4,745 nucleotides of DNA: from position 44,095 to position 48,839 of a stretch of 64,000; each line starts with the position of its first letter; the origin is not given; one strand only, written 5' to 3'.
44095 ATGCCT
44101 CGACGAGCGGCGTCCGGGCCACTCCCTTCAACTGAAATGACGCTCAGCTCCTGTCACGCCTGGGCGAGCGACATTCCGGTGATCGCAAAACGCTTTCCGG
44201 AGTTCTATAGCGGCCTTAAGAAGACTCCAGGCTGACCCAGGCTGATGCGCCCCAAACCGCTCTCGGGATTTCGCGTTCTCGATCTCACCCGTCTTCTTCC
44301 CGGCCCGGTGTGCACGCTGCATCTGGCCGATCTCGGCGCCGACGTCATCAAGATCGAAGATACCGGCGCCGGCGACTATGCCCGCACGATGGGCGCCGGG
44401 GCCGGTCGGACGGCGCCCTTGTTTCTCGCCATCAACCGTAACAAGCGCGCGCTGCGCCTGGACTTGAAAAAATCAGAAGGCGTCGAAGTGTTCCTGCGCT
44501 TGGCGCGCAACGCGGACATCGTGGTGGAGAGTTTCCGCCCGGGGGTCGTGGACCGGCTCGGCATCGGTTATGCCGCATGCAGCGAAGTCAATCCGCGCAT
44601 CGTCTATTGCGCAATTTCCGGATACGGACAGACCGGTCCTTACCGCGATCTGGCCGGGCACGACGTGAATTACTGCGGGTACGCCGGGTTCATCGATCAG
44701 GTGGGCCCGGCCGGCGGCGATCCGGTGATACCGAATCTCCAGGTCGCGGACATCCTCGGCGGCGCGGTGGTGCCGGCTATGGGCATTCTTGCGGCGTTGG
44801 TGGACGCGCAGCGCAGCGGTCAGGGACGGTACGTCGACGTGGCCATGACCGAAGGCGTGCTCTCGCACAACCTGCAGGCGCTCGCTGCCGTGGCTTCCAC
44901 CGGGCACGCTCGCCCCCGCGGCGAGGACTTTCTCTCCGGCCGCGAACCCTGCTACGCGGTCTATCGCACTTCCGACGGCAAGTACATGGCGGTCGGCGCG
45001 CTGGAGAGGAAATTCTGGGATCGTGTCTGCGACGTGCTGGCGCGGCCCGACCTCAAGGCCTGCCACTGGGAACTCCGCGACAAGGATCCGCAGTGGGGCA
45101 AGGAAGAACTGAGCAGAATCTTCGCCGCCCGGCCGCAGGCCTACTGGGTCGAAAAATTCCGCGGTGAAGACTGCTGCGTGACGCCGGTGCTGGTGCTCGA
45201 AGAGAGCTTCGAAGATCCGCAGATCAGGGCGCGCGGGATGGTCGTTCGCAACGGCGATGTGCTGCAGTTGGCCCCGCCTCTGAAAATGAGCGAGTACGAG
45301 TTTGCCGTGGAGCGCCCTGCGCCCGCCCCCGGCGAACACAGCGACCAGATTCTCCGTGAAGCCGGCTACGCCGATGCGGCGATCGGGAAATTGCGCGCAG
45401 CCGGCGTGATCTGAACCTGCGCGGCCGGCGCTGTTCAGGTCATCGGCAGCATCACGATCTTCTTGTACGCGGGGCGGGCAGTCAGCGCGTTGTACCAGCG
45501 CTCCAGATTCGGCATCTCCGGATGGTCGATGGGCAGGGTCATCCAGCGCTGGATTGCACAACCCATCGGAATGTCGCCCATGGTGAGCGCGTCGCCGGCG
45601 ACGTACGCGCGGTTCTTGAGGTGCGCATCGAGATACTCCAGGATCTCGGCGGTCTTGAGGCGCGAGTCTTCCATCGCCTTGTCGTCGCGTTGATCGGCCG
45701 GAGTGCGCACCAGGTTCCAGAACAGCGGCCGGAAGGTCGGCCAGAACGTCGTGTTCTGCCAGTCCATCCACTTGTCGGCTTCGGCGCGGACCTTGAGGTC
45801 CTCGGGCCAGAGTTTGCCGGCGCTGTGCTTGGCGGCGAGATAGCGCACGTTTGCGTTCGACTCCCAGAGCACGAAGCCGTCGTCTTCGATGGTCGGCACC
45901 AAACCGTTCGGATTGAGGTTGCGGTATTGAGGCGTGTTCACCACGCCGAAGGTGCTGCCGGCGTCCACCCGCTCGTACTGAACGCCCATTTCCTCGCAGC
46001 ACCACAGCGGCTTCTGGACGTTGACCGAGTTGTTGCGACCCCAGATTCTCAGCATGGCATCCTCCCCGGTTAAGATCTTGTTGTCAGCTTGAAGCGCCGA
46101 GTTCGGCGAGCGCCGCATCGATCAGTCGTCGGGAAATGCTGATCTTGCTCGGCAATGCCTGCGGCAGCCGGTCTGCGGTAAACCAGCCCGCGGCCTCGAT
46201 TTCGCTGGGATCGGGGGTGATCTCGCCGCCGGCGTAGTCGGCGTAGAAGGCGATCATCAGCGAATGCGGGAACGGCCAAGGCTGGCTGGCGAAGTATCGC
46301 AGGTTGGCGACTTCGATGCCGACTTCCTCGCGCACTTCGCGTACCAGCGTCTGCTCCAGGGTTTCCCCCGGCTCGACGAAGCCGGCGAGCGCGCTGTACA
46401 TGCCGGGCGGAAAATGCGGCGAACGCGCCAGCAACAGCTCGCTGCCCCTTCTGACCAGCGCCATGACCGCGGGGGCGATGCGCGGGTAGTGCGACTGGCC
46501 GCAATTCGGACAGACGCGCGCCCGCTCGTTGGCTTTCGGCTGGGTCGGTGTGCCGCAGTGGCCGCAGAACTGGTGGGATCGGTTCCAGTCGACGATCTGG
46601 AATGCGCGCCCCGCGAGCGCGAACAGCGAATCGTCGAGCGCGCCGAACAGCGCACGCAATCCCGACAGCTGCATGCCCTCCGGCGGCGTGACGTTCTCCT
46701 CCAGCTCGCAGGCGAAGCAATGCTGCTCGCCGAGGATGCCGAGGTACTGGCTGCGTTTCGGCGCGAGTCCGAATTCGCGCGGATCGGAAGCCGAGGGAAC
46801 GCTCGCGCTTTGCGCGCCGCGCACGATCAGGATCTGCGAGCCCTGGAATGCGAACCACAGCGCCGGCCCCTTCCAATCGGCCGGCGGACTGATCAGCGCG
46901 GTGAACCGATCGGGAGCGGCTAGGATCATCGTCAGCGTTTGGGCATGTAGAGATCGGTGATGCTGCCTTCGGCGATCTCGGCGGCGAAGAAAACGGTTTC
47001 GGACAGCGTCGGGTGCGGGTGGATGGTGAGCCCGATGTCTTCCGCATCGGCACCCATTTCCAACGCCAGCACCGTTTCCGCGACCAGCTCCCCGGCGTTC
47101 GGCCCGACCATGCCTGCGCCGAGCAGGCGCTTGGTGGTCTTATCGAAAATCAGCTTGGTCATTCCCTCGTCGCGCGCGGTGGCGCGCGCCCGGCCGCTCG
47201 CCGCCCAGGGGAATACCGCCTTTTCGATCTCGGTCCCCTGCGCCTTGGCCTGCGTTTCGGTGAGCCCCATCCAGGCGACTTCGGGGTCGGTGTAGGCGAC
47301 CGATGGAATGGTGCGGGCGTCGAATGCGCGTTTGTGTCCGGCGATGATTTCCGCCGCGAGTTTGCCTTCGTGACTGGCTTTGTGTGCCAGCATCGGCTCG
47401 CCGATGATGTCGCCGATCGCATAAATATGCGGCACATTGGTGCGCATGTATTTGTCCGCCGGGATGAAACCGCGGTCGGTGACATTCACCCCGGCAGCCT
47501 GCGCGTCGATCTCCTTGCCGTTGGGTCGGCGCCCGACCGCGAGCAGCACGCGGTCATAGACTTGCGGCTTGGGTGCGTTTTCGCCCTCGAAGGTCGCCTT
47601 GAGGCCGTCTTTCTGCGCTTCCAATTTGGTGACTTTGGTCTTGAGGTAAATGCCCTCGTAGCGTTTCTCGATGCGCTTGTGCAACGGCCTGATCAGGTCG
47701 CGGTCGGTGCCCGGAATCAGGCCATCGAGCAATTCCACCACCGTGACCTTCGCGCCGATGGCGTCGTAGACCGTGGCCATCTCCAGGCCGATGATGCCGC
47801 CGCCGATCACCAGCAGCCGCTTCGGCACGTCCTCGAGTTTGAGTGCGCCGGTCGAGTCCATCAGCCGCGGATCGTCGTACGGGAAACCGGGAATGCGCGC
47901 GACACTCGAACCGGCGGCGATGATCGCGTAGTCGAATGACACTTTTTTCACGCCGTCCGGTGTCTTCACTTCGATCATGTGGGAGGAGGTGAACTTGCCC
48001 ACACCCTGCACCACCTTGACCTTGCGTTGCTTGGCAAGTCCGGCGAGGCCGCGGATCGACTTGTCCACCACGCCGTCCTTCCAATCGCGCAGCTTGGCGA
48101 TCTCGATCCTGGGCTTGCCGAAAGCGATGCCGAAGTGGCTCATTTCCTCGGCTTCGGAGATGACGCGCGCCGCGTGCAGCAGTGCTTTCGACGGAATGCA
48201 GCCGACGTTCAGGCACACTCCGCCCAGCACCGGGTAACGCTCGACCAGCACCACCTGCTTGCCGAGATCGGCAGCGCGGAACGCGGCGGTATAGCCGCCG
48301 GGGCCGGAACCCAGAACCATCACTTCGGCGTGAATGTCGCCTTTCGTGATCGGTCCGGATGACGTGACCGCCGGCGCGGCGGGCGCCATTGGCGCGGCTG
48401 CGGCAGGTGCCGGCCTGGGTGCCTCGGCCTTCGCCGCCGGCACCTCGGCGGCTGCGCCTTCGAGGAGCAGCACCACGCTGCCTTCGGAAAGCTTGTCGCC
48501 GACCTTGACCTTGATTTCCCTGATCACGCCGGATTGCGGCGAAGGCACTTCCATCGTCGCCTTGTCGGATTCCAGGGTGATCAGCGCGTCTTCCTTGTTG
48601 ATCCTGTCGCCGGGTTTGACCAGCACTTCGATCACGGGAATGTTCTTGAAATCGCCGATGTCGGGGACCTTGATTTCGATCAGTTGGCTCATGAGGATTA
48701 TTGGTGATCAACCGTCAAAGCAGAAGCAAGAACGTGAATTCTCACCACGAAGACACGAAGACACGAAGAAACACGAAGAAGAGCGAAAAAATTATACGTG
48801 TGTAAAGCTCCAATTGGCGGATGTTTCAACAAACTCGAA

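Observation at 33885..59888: Family of intergenic hairpin elements whose arms are short tandem repeats (7-9-nt units): at least 7-8 copies in 30 kb, three splitting the liu operon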

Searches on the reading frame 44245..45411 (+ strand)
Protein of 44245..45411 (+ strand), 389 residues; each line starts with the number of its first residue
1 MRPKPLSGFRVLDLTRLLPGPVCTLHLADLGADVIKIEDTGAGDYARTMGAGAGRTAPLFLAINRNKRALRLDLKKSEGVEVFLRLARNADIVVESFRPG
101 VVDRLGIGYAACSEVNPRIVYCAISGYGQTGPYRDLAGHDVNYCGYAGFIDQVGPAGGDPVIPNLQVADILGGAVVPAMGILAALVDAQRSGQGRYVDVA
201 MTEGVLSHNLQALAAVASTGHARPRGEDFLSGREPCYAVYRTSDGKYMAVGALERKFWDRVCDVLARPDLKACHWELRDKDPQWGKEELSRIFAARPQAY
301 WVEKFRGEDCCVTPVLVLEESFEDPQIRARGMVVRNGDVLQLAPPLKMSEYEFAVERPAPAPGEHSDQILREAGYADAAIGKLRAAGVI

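Call 14: search_protein_families(library=pfam, proteins=[window:44245-45411:+])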
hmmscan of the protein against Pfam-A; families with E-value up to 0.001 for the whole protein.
window:44245-45411:+ (389 aa): 1 family
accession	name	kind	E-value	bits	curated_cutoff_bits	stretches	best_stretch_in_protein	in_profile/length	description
PF02515.22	CoA_transf_3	-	3e-104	349.5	23.3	1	6-366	1-366/366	CoA-transferase family III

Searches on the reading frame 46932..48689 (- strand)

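Call 105: search_protein_families(library=pfam, proteins=[window:46932-48689:-])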
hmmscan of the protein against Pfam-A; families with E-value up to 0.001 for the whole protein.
window:46932-48689:- (585 aa): 13 families
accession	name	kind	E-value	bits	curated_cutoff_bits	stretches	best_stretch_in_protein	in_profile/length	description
PF07992.20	Pyr_redox_2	-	2.1e-65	221.5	26.1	1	122-442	2-291/291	Pyridine nucleotide-disulphide oxidoreductase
PF02852.28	Pyr_redox_dim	-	3.2e-36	124.3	25.3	1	461-566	1-106/110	Pyridine nucleotide-disulphide oxidoreductase, dimerisation domain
PF00364.28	Biotin_lipoyl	-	2.2e-22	79.1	22.1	1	5-74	2-71/73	Biotin-requiring enzyme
PF00070.33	Pyr_redox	-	6.4e-18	65.5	22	1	291-363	1-73/82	Pyridine nucleotide-disulphide oxidoreductase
PF12831.13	FAD_oxidored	-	7.3e-10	39.1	27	1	122-161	1-40/416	FAD dependent oxidoreductase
PF13738.12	Pyr_redox_3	-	2.9e-09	37.1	30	1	227-426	104-305/305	Pyridine nucleotide-disulphide oxidoreductase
PF01134.28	GIDA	-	5.9e-06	26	22.1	1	123-183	2-59/391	Glucose inhibited division protein A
PF01262.27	AlaDh_PNT_C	-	9e-06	25.7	23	0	289-319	28-58/214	Alanine dehydrogenase/PNT, C-terminal domain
PF13450.12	NAD_binding_8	-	1.3e-05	25.8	21.9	1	125-160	1-36/68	NAD(P)-binding Rossmann-like domain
PF01266.30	DAO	-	4.1e-05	23.7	27.9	0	123-156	2-35/353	FAD dependent oxidoreductase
PF00890.30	FAD_binding_2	-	0.00015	21.5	20.4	1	123-157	2-36/414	FAD binding domain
PF02737.24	3HCDH_N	-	0.00082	19.8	22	0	294-359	4-61/180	3-hydroxyacyl-CoA dehydrogenase, NAD binding domain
PF01597.25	GCV_H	-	0.00098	19.5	22.2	0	23-65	38-80/122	Glycine cleavage H-protein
